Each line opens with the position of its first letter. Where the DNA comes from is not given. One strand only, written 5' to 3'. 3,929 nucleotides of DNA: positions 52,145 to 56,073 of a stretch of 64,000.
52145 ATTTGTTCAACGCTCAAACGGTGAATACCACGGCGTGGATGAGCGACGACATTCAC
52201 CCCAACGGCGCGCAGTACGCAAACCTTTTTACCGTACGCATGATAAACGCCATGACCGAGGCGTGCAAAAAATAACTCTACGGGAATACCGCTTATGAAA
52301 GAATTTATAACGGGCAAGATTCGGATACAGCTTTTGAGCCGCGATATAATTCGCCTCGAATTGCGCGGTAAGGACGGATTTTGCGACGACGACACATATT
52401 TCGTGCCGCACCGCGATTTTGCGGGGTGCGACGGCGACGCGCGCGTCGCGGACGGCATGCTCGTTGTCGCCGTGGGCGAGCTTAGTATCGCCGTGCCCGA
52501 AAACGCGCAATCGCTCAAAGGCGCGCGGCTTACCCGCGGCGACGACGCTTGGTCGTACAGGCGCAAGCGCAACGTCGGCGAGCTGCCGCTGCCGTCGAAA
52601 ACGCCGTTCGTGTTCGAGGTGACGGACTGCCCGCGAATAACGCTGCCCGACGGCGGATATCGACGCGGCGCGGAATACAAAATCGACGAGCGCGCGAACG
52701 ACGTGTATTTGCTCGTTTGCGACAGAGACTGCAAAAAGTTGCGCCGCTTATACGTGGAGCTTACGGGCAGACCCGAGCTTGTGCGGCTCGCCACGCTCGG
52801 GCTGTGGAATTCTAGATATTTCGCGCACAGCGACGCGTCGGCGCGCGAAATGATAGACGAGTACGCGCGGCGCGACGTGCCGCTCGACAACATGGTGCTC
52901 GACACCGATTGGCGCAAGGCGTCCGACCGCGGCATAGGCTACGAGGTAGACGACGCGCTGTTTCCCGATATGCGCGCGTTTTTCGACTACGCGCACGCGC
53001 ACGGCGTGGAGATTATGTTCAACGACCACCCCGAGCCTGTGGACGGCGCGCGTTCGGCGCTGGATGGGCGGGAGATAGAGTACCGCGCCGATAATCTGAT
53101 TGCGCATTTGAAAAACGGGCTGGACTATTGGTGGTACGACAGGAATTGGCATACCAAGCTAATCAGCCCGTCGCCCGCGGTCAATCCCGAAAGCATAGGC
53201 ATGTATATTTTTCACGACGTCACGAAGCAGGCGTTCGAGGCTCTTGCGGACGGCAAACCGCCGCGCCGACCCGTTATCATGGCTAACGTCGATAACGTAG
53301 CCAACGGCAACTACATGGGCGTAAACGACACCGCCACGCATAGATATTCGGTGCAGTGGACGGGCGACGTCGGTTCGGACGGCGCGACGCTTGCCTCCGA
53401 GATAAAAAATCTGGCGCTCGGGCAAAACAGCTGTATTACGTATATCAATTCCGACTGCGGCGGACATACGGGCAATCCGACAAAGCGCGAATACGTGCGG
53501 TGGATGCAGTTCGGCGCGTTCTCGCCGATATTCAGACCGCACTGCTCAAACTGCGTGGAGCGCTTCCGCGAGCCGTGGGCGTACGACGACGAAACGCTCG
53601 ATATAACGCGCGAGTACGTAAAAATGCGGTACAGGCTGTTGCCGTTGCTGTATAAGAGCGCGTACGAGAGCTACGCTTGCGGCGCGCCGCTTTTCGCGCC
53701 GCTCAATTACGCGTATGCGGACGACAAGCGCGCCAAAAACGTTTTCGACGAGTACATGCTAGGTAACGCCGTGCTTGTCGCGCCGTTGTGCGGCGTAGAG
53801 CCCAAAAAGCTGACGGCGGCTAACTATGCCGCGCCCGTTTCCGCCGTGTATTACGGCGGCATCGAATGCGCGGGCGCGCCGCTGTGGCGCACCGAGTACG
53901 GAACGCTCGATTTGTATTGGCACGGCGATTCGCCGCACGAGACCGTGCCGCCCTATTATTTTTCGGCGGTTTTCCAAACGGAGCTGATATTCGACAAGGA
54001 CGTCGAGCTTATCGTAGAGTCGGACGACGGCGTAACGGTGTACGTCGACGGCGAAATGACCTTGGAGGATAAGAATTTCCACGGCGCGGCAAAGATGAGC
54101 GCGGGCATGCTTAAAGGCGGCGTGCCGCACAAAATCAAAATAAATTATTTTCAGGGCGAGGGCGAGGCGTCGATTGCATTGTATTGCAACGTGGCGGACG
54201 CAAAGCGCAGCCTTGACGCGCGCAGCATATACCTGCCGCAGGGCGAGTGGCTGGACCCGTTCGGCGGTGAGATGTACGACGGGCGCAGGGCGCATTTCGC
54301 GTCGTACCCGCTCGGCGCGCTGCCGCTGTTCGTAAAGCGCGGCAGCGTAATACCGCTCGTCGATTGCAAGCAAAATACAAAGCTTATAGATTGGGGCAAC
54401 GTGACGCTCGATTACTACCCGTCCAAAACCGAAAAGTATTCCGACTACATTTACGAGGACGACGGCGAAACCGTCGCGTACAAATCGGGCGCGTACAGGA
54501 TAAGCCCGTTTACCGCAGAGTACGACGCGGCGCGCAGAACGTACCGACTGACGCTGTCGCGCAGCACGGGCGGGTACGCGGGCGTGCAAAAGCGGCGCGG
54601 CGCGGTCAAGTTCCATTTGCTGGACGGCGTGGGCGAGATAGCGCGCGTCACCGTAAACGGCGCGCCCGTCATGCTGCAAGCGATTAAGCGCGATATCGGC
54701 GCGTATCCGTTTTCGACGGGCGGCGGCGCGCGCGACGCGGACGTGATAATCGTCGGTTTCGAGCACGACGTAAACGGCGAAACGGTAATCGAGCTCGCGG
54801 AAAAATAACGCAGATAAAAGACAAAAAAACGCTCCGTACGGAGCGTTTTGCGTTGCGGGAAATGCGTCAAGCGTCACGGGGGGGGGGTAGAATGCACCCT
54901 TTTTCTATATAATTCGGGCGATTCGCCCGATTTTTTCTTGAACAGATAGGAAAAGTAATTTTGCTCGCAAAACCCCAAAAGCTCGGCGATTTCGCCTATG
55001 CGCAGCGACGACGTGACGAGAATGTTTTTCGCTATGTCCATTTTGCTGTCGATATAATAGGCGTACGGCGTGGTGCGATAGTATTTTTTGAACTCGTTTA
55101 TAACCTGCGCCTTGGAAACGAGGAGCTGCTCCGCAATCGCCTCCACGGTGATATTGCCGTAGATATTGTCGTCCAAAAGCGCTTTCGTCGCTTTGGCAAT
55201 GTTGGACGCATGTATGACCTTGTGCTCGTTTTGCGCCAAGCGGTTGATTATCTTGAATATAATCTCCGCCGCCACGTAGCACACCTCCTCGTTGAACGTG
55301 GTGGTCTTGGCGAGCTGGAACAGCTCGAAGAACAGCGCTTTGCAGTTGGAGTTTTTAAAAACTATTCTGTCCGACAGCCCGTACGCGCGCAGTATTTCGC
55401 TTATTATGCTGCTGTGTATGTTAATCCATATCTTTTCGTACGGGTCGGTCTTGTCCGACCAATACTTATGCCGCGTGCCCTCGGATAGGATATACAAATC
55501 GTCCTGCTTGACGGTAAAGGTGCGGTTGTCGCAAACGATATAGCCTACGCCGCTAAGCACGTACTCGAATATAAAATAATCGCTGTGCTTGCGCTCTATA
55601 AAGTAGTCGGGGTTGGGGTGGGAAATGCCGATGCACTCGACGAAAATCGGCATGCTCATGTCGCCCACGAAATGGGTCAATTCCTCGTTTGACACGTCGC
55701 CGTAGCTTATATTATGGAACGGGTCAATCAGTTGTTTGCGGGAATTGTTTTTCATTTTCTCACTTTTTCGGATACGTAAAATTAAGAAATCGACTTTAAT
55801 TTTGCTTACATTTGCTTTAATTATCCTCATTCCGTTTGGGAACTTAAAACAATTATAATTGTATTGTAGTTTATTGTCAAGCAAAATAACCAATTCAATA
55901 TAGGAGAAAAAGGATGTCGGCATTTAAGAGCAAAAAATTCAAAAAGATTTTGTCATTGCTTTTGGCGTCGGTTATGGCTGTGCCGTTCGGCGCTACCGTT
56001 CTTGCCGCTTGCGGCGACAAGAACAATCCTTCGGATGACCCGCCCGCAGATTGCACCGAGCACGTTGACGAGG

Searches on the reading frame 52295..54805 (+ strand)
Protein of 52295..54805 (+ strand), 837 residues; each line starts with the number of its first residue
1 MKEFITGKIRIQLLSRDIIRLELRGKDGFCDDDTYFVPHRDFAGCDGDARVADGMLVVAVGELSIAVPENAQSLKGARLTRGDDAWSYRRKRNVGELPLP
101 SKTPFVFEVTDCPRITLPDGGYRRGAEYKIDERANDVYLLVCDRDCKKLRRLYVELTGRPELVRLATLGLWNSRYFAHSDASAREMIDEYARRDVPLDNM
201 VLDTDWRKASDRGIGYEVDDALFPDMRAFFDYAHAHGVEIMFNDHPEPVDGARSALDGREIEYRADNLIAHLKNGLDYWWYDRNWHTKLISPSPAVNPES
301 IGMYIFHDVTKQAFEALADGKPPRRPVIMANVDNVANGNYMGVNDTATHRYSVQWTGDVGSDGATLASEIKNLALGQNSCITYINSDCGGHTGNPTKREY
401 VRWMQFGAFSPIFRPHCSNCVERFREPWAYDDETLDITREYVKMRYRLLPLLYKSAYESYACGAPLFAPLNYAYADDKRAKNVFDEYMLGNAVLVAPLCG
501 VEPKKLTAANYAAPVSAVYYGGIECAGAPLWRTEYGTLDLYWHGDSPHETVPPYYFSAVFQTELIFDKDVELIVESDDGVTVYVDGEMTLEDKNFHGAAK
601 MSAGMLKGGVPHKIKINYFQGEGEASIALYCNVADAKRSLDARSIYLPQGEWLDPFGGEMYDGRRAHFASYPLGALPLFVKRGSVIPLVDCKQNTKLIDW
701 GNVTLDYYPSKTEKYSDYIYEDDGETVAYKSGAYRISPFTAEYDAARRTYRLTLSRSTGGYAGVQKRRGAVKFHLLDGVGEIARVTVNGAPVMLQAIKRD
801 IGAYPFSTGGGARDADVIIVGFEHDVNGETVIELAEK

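Call 3: search_protein_families(library=pfam, proteins=[window:52295-54805:+], max_evalue=1)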
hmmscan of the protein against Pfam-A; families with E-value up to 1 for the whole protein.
window:52295-54805:+ (837 aa): 5 families
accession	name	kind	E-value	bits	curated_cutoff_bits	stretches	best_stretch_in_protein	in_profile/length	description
PF01055.32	Glyco_hydro_31_2nd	-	8.1e-44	150.7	23.5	2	347-454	221-327/328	Glycosyl hydrolases family 31 TIM-barrel domain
PF21365.3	Glyco_hydro_31_3rd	-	2.2e-14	54.1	24.4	2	641-686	42-87/87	Glycosyl hydrolase family 31 C-terminal domain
PF17137.9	DUF5110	-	4.7e-11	43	27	1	703-774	2-69/71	Domain of unknown function (DUF5110)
PF07691.17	PA14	-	1e-09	38.8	24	1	518-635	8-137/147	PA14 domain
PF11525.13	CopK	-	0.37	10.9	23.8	1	568-605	3-41/70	Copper resistance protein K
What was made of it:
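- On GH31 (gene A catalytic part): Pfam Glyco_hydro_31_2nd at E 4e-37 (call 3).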

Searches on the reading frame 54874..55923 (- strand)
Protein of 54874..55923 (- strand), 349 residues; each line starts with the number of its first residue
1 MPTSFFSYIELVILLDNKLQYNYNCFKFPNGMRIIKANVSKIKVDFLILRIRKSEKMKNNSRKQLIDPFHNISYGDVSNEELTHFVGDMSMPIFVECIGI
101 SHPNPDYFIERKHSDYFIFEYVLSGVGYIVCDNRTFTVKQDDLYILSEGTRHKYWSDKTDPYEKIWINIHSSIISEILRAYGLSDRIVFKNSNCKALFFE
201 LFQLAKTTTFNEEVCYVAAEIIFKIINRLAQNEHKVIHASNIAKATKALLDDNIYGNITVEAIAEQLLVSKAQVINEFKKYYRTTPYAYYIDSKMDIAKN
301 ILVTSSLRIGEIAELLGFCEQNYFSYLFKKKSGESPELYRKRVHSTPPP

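Call 22: search_protein_families(library=pfam, proteins=[window:54874-55923:-], max_evalue=0.001)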
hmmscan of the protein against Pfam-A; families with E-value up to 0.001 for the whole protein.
window:54874-55923:- (349 aa): 4 families
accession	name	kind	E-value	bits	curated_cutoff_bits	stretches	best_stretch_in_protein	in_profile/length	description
PF02311.25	AraC_binding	-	1.9e-16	60.4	21.1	1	99-205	6-116/135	AraC-like ligand binding domain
PF12833.13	HTH_18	-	6.8e-14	52.4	33.6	1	263-342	1-80/80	Helix-turn-helix domain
PF00165.29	HTH_AraC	-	3.2e-12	46.7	26.6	1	304-341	6-42/42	Bacterial regulatory helix-turn-helix proteins, AraC family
PF07883.17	Cupin_2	-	7.3e-07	29.2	27.2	1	110-167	13-69/70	Cupin domain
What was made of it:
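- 54874..55923 (-): Divergently transcribed AraC-family regulator, the likely regulator of the locus. Pfam AraC_binding and HTH_18 (call 22).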
